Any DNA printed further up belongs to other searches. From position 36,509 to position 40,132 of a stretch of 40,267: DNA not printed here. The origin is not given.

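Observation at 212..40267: Mirror-image array of at least eight paralogous giant LVIVD-propeller / cadherin-like membrane proteins converging on an effector-type island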

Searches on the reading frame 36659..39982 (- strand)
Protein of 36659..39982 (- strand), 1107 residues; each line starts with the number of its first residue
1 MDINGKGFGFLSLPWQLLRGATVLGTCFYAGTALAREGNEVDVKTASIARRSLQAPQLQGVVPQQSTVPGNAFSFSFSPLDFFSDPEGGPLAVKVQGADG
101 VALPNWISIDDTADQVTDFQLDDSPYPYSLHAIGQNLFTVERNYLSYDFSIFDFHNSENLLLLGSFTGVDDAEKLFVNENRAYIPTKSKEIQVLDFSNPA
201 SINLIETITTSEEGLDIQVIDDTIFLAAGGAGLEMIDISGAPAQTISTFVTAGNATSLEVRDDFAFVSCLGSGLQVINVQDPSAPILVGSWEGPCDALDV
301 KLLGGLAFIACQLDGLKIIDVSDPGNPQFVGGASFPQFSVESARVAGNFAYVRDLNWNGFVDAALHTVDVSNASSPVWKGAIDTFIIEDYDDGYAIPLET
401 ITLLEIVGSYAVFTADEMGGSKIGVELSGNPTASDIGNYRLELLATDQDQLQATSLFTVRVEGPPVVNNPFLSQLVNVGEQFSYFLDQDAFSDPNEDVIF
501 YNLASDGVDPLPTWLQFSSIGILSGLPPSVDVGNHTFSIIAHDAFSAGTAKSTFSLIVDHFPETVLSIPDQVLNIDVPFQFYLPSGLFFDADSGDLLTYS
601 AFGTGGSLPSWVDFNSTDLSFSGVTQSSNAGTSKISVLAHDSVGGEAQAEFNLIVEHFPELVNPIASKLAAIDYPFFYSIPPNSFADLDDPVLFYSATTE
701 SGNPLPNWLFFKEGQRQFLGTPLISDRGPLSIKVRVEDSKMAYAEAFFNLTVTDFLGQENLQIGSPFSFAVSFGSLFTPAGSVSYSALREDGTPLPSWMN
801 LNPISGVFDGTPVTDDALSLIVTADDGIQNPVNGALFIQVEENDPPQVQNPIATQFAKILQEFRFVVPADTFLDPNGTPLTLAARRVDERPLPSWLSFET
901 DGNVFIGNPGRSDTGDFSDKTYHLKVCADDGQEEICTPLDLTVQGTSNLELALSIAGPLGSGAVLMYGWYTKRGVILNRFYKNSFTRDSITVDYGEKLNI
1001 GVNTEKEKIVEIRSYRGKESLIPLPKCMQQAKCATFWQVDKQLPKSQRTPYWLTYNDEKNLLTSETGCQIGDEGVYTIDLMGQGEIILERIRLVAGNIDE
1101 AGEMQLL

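Call 3: search_protein_families(library=pfam, proteins=[window:36659-39982:-], max_evalue=0.01)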
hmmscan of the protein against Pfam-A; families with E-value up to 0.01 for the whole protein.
window:36659-39982:- (1107 aa): 2 families
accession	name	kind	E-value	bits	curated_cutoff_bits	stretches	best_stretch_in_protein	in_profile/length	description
PF05345.18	He_PIG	-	1.2e-65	218.4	24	5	564-655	3-95/96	Putative Ig domain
PF08309.17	LVIVD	-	1e-27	95.6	20.2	4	296-331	3-38/42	LVIVD repeat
